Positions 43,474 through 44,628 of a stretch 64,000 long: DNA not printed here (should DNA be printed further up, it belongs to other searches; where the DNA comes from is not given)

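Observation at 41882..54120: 12-gene tandem array of an uncharacterised exported protein family with an embedded membrane-protein pair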

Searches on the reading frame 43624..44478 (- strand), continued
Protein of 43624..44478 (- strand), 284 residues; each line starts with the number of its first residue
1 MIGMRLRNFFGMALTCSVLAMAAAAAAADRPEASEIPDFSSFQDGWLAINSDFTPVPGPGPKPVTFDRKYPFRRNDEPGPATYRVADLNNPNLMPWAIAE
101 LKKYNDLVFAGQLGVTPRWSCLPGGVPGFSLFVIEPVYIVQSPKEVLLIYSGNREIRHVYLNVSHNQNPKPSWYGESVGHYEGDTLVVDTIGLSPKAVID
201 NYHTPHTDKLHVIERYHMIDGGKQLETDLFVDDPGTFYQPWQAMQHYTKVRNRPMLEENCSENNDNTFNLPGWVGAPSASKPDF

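Call 83: find_homologous_proteins(query=L091:8746-9549:+)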
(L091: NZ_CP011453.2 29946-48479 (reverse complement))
Query L091:8746-9549:+ (268 aa): 5420 proteins with E <= 0.001 among 8000 candidates; the best 120 are listed.
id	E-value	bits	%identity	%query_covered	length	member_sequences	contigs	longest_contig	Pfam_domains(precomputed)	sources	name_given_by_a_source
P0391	6.3e-183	624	100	100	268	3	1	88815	-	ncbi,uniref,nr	ncbi:hypothetical protein WYH_03307 (plasmid) [Croceibacterium atlanticum]|uniref:Uncharacterized pr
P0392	4.9e-138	477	77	99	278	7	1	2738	-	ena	-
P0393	5.1e-136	471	76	98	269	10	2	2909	-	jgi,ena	-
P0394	7.8e-133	460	75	98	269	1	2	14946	-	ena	-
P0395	9.2e-133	460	80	90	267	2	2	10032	-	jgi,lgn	jgi:hypothetical protein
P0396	5.4e-132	457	76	99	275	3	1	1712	-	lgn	-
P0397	1.0e-131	456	74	100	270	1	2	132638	-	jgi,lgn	-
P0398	1.5e-129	449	74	99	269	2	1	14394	-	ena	-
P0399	2.6e-129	449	74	99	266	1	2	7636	-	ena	-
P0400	1.1e-128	446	74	99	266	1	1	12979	-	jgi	jgi:hypothetical protein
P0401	4.3e-128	445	79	90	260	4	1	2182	-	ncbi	-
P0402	4.8e-128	444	74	99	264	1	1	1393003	-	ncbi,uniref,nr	ncbi:hypothetical protein [Alteraurantiacibacter aquimixticola]|uniref:Uncharacterized protein n=1 T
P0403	3.2e-127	442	74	99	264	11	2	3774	-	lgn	-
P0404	6.3e-126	437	72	94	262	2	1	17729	-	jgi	jgi:hypothetical protein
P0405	1.6e-125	436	75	97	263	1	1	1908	-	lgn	-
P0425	6.2e-120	418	71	93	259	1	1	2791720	-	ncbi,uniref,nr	ncbi:hypothetical protein OZN62_03710 [Aurantiacibacter sp. MUD11]|uniref:hypothetical protein n=1 T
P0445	1.9e-115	403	69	94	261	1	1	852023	-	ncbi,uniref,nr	ncbi:hypothetical protein H0274_12050 [Altererythrobacter sp. CC-YST694]|uniref:hypothetical protein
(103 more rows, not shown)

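Call 84: find_encoding_contigs(protein=P0402, flank=6000, max_places=1)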
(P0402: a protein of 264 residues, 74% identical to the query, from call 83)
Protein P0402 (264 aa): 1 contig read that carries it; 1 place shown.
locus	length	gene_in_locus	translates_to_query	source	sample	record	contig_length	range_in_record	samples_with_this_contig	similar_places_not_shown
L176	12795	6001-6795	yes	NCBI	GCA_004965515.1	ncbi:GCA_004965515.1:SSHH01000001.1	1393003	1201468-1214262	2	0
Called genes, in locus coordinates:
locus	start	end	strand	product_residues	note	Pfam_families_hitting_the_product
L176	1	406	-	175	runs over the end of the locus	PF25984:BSH_YknX (faint), PF00364:Biotin_lipoyl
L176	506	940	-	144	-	PF01220:DHquinase_II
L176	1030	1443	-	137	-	PF11351:GTA_holin_3TM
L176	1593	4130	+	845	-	PF07715:Plug, PF00593:TonB_dep_Rec_b-barrel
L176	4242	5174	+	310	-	-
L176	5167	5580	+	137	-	PF19649:DUF6152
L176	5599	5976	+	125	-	PF19649:DUF6152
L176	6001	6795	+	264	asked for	-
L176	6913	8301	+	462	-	PF07690:MFS_1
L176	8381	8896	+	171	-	PF01047:MarR, PF12802:MarR_2, PF25212:HVO_A0114 (weak)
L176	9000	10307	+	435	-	PF01292:Ni_hydr_CYTB, PF04264:YceI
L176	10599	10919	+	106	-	PF02699:YajC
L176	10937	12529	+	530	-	PF07549:Sec_GG (weak), PF21760:SecD_1st, PF22599:SecDF_P1_head, PF02355:SecD_SecF_C, PF03176:MMPL (weak)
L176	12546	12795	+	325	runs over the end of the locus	PF02355:SecD_SecF_C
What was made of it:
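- Closest known: YceI / cytochrome b561. Same: Such a fusion lies next to the module in L176 (call 84).
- A periplasmic breakdown step between a receptor and an MFS importer is a logical place for an enzyme (call 84). A cytochrome b561-YceI fusion lies next to that module (call 84).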

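Call 85: find_encoding_contigs(protein=P0425, flank=6000, max_places=1)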
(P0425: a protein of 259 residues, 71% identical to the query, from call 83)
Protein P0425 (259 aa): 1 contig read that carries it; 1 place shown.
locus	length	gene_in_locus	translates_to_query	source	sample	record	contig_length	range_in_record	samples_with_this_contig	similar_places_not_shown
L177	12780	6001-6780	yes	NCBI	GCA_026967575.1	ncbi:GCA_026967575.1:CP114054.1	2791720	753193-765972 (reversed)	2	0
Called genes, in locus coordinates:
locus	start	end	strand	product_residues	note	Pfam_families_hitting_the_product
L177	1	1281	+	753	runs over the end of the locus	PF01642:MM_CoA_mutase, PF02310:B12-binding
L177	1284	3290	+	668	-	PF00289:Biotin_carb_N, PF02222:ATP-grasp (faint), PF02786:CPSase_L_D2, PF07478:Dala_Dala_lig_C (weak), PF02785:Biotin_carb_C, PF18140:PCC_BT, PF00364:Biotin_lipoyl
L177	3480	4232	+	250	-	PF00194:Carb_anhydrase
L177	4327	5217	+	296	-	-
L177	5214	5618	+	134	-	PF19649:DUF6152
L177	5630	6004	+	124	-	PF19649:DUF6152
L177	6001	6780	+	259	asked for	-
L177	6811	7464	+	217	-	PF00027:cNMP_binding (weak), PF13545:HTH_Crp_2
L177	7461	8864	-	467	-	PF13281:MAP3K_TRAF_bd (weak), PF20308:TPR-S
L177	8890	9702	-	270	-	-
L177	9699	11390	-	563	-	PF08937:ThsB_TIR (faint), PF13676:TIR_2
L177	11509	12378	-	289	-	-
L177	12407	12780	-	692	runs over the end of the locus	-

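Call 86: find_encoding_contigs(protein=P0445, flank=6000, max_places=1)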
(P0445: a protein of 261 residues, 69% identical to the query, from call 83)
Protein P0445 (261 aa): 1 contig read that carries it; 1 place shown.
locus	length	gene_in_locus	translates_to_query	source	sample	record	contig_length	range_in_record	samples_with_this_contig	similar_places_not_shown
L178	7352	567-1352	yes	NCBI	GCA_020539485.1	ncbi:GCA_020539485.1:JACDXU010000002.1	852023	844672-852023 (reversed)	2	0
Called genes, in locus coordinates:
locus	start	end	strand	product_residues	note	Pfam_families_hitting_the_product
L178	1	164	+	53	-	?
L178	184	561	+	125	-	PF19649:DUF6152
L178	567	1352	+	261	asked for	-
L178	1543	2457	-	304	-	PF00480:ROK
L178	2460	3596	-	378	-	PF02435:Glyco_hydro_68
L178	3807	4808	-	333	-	PF00356:LacI, PF00532:Peripla_BP_1, PF13407:Peripla_BP_4, PF13377:Peripla_BP_3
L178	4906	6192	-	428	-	PF07690:MFS_1, PF00083:Sugar_tr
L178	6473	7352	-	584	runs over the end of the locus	PF07519:Tannase, PF19878:DUF6351 (faint)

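Call 90: search_protein_families(library=padloc, max_evalue=0.01, proteins=[window:43624-44478:-])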
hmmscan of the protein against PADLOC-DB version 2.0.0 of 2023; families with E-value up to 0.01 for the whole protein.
window:43624-44478:- (284 aa): 0 families

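Call 102: search_solved_structures(query=L176:1593-4127:+, max_evalue=0.00001)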
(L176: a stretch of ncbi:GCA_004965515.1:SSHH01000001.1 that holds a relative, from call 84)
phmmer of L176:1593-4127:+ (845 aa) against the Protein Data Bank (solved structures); distinct sequences matched with E-value up to 0.00001: 21.
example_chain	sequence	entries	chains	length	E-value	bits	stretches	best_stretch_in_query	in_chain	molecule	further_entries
4epa_A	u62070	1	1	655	1.3e-26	96.2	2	62-292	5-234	Pesticin receptor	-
8the_A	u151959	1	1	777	1.9e-17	65.9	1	66-203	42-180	Heme/hemoglobin uptake outer membrane receptor PhuR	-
8a60_A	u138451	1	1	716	3.9e-14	54.9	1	55-201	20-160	Ferrichrome outer membrane transporter/phage receptor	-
8a8c_A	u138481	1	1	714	3.9e-14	54.9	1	55-201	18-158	Ferrichrome outer membrane transporter/phage receptor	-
2fcp_A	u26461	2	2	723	4.1e-14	54.8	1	55-201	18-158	PROTEIN (FERRIC HYDROXAMATE UPTAKE RECEPTOR) | FhuA iron-ferrichrome transporter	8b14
1qff_A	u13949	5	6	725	4.1e-14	54.8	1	55-201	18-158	FERRIC HYDROXAMATE UPTAKE RECEPTOR | PROTEIN (FERRIC HYDROXAMATE UPTAKE RECEPTOR) | FERRIC HYDROXAMATE RECEPTOR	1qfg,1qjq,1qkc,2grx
1fcp_A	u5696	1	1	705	5.8e-14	54.3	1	73-201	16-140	PROTEIN (FERRIC HYDROXAMATE UPTAKE RECEPTOR)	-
1fi1_A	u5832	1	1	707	5.9e-14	54.3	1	73-201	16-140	FERRICHROME-IRON RECEPTOR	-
1by3_A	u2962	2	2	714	8.4e-14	53.8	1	55-201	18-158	PROTEIN (FERRICHROME-IRON RECEPTOR PRECURSOR (FHUA)) | FERRIC HYDROXAMATE UPTAKE PROTEIN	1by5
4cu4_A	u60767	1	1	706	1.1e-13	53.5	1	73-201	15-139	FERRICHROME-IRON RECEPTOR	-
2hdf_A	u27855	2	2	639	2.2e-11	45.8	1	67-200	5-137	Colicin I receptor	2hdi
9nn6_A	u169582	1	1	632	1.7e-10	42.9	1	70-200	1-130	Colicin I receptor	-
6bpm_C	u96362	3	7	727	3.8e-09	38.4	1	82-236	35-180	Catecholate siderophore receptor Fiu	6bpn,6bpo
5nec_A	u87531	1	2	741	2.3e-08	35.8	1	77-198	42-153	TonB-dependent siderophore receptor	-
6i96_A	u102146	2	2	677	1.2e-07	33.5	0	77-241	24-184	Metal-pseudopaline receptor CntO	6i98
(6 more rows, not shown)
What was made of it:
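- The receptor in the Erythrobacteraceae operon is closest to FyuA, a metallophore receptor (E 1e-26, call 102).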
